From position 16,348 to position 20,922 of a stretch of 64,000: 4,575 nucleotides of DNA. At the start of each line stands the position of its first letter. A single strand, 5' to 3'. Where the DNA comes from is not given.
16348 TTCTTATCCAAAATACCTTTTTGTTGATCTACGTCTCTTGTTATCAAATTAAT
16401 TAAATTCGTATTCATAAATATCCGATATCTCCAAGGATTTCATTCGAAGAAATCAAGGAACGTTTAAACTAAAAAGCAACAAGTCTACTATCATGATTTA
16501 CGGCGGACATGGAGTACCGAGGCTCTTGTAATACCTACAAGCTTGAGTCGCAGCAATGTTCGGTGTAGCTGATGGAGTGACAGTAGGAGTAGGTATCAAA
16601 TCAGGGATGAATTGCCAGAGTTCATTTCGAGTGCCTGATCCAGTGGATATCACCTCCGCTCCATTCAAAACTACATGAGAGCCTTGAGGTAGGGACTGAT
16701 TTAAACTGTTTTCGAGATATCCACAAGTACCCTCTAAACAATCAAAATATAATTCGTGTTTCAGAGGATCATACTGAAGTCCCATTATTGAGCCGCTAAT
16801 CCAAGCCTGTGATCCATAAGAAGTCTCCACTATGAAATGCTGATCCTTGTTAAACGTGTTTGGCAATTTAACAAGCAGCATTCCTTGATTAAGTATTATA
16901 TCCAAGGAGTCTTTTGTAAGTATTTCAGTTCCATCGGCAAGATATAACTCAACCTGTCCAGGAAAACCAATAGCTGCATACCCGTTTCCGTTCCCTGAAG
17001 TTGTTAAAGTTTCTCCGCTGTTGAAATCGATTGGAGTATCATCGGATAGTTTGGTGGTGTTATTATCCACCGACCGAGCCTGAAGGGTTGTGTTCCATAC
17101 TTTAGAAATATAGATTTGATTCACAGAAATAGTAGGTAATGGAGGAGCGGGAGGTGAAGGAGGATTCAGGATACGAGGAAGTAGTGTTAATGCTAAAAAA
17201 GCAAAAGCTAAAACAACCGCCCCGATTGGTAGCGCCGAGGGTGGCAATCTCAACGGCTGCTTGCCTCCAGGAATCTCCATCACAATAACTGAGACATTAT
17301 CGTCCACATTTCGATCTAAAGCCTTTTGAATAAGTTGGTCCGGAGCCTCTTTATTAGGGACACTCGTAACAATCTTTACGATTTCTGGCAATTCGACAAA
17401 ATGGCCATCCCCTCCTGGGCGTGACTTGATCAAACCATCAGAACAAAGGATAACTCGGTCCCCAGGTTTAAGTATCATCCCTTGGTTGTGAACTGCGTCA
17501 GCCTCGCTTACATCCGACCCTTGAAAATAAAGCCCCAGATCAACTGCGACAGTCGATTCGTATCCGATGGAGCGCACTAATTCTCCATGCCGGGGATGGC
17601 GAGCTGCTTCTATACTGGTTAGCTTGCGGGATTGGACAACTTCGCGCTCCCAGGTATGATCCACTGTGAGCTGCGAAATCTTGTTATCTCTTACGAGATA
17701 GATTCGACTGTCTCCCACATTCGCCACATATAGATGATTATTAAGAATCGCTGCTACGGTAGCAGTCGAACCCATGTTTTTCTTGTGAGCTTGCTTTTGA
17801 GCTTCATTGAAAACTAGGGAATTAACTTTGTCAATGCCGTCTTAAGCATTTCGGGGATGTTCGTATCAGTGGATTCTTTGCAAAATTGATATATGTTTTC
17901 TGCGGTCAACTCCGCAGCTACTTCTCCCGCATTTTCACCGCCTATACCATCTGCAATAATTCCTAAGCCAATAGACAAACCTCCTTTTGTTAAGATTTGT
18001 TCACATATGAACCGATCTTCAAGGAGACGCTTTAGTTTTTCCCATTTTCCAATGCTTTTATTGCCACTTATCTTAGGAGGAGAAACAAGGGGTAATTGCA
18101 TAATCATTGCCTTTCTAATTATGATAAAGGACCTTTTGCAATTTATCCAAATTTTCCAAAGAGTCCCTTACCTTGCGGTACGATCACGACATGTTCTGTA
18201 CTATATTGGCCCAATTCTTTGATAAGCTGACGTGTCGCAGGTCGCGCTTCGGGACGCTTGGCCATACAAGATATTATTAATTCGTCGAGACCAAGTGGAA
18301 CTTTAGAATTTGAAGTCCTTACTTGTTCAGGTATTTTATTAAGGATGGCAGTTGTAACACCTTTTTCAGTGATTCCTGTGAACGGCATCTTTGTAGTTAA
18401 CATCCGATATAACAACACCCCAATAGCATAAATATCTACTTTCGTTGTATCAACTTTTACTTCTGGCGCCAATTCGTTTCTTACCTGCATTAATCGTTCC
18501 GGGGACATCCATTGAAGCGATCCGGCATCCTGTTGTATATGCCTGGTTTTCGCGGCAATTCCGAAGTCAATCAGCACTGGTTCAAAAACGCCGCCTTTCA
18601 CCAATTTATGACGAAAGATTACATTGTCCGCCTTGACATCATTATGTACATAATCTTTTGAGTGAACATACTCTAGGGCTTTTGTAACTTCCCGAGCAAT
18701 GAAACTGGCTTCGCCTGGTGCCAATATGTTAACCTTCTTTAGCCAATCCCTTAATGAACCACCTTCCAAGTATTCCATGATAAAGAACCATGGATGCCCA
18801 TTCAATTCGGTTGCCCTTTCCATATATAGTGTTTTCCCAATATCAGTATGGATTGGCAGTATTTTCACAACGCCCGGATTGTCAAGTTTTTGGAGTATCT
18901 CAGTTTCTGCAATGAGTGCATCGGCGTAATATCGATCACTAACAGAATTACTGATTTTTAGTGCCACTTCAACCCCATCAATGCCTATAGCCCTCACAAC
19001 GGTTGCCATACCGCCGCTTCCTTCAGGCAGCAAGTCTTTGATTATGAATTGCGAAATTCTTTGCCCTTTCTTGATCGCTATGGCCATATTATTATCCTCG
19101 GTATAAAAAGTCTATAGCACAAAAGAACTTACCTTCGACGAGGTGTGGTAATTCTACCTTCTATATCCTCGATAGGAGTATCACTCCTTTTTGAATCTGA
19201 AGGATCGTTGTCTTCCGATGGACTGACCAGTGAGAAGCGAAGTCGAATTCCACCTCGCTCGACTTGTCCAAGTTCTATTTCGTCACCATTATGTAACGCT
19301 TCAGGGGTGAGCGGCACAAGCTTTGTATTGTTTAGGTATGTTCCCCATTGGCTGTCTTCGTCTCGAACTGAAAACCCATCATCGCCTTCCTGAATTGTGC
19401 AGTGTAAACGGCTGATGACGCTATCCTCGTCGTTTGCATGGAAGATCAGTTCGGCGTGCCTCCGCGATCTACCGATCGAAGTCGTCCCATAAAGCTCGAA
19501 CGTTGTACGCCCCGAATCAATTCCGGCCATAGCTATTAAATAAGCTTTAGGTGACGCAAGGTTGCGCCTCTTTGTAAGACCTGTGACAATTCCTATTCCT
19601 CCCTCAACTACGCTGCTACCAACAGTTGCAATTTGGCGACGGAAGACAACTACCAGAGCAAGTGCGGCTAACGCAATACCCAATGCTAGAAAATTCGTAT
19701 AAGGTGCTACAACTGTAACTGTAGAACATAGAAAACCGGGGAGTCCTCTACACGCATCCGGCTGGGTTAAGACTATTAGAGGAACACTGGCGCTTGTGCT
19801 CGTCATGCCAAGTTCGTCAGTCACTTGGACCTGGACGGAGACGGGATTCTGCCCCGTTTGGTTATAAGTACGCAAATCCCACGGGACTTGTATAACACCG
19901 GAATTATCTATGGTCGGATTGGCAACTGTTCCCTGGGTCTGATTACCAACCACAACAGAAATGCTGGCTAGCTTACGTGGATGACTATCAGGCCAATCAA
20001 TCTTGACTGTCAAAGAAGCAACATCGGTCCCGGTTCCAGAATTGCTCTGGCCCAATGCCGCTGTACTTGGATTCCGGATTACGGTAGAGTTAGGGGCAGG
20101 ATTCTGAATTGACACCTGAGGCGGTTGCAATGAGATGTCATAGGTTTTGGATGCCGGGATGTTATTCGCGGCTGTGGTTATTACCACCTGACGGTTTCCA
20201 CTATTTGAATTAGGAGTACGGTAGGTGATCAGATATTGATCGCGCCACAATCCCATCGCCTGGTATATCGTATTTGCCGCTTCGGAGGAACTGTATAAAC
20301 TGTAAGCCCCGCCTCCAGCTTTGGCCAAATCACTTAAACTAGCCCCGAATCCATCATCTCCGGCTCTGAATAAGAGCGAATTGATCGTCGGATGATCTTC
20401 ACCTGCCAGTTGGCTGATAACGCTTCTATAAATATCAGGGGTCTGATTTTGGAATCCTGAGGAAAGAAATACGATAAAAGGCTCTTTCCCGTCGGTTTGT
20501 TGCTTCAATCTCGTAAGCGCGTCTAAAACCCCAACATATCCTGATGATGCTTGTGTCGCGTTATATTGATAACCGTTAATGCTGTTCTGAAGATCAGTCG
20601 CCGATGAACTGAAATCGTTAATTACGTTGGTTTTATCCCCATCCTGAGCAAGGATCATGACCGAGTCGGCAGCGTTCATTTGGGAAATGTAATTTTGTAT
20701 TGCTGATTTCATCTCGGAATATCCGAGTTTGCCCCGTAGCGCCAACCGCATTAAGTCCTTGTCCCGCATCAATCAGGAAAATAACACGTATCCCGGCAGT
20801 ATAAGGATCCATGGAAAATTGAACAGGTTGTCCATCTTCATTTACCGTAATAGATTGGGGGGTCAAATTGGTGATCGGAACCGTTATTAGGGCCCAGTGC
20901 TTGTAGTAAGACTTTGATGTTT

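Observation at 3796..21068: Type VII-like secretion locus lacking recognisable core membrane partners but embedded in a kinase/phosphatase/FHA module (T6SS-TPP-like regulatory logic)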

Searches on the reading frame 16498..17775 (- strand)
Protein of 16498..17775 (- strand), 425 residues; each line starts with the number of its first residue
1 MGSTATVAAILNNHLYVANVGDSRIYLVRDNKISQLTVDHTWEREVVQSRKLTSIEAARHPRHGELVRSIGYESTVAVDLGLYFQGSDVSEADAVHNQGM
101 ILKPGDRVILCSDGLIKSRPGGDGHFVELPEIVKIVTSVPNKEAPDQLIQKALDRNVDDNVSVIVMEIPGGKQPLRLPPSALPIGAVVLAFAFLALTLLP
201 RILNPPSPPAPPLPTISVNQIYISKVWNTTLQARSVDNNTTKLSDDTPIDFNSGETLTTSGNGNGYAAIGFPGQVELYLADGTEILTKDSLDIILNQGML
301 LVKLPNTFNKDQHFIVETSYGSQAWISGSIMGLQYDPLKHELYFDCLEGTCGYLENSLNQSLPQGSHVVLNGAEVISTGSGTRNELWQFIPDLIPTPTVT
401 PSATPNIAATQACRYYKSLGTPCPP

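Call 4: search_protein_families(library=pfam, proteins=[window:16498-17775:-], max_evalue=0.01)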
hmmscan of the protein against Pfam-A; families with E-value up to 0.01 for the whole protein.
window:16498-17775:- (425 aa): 3 families
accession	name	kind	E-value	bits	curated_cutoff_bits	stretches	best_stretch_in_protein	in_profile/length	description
PF00481.26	PP2C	-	1.5e-12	48.2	20.3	1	2-44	101-144/255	Protein phosphatase 2C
PF07228.17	SpoIIE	-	3.1e-07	31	25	1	96-168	114-191/192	Stage II sporulation protein E (SpoIIE)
PF13672.11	PP2C_2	-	0.00047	20.2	24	1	2-127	95-186/209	Protein phosphatase 2C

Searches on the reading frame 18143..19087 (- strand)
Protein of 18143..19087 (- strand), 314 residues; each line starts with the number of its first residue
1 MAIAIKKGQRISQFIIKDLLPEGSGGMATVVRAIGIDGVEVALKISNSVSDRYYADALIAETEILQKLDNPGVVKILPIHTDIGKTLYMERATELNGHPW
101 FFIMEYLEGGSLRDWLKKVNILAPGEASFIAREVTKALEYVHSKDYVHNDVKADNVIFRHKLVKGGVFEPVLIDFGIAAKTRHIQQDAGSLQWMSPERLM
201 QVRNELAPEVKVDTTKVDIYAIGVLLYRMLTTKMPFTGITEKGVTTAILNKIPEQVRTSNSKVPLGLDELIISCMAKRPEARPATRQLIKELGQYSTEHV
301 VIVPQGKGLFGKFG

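Call 4: search_protein_families(library=pfam, proteins=[window:18143-19087:-], max_evalue=0.01)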
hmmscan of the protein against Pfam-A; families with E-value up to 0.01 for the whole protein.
window:18143-19087:- (314 aa): 7 families
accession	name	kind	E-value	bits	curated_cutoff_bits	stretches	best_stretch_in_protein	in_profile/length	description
PF00069.31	Pkinase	-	7.1e-40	137.5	31.7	1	23-290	8-259/263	Protein kinase domain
PF07714.23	PK_Tyr_Ser-Thr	-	7e-29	101.4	23.1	1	23-292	8-258/258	Protein tyrosine and serine/threonine kinase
PF03109.22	ABC1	-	7.3e-05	22.5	22.9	1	101-187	144-223/244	ABC1 atypical kinase-like domain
PF01636.29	APH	-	0.00032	21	23.2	0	40-142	22-108/239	Phosphotransferase enzyme family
PF14531.12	Kinase-like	-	0.00039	20.2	25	1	139-258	159-276/289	Kinase-like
PF06293.20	Kdo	-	0.0029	17.5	21.3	1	98-178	90-169/207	Lipopolysaccharide kinase (Kdo/WaaP) family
PF17667.7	Pkinase_fungal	-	0.0047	16.1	24.1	1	135-201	296-367/387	Fungal protein kinase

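Call 66: search_protein_families(library=ncbifam, proteins=[window:18143-19087:-], max_evalue=0.01)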
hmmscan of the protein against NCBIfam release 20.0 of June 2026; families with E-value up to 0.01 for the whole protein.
window:18143-19087:- (314 aa): 17 families
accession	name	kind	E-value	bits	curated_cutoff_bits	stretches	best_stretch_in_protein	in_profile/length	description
NF033483.0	PknB_PASTA_kin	equivalog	2.1e-41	142.6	450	1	23-289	16-262/563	Stk1 family PASTA domain-containing Ser/Thr kinase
NF047741.1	antiphage_MADS6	equivalog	2.1e-25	89.3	460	2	97-297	270-462/612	methylation-associated defense system protein kinase MAD6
NF052427.1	StpK7MSMEG_1200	equivalog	7.1e-18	64.4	900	1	23-285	16-257/601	serine/threonine protein kinase StpK7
NF038150.1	lanthi_synth_IV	equivalog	2.1e-16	59.4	650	1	99-297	267-458/851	class IV lanthionine synthetase LanL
NF009651.0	PRK13184.1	equivalog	8.1e-15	53.8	839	1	24-295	12-290/932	serine/threonine-protein kinase PknD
NF033442.0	BREX_PglW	equivalog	8.8e-14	50.2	990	1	6-196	505-677/1391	BREX system serine/threonine kinase PglW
TIGR03903.1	TOMM_kin_cyc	equivalog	4.7e-10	38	705.75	1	100-287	54-238/1267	TOMM system kinase/cyclase fusion protein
NF053615.1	SerThrKinAfsKStmc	equivalog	9.5e-09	34.4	1300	1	99-293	87-265/809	protein serine/threonine kinase AfsK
NF038151.1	lanthi_synth_III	equivalog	8.2e-08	31.1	575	1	100-260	299-452/833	class III lanthionine synthetase LanKC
NF011464.0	PRK14879.1-7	equivalog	2.6e-07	30.6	246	1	95-181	76-152/221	Kae1-associated kinase Bud32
TIGR03724.2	arch_bud32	equivalog_domain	3e-07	30.1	125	1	102-190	70-143/193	KEOPS complex kinase/ATPase Bud32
NF011460.0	PRK14879.1-1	equivalog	5.9e-07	28.9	199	1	100-189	86-168/232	Kae1-associated kinase Bud32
NF007174.0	PRK09605.1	equivalog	1.7e-06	26.8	447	1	102-192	413-487/535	bifunctional N(6)-L-threonylcarbamoyladenine synthase/serine/threonine protein kinase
NF011463.0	PRK14879.1-4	equivalog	4.8e-06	26.2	188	1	102-185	95-167/237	Kae1-associated kinase Bud32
NF058632.1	SerThrKinPrkT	equivalog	1.5e-05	24.2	280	1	14-160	23-152/322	serine/threonine protein kinase PrkT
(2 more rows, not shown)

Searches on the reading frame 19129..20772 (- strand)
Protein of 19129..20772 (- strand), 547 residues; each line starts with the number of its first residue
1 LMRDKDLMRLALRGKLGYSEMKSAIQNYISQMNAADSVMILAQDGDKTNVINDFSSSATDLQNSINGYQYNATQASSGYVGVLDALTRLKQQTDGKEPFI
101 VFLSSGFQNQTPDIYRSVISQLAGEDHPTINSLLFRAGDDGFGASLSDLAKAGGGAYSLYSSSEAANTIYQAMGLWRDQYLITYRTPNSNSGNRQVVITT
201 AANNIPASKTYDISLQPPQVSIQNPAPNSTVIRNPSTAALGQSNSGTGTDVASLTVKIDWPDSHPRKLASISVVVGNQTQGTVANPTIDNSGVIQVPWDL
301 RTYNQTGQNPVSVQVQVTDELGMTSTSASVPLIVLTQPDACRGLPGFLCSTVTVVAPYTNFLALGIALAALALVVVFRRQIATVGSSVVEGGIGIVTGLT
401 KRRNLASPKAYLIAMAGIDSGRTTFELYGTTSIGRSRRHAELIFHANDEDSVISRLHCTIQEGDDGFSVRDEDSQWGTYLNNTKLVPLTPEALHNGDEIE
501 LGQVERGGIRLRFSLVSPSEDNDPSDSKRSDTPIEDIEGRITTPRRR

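Call 4: search_protein_families(library=pfam, proteins=[window:19129-20772:-], max_evalue=0.01)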
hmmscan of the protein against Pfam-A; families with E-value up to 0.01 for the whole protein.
window:19129-20772:- (547 aa): 2 families
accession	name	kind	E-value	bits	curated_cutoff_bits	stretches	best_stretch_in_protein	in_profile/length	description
PF00498.31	FHA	-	9.7e-14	52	20.7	1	431-502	1-67/67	FHA domain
PF16697.10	Yop-YscD_cpl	-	1.3e-05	25.8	33.2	1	425-505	12-87/94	Inner membrane component of T3SS, cytoplasmic domain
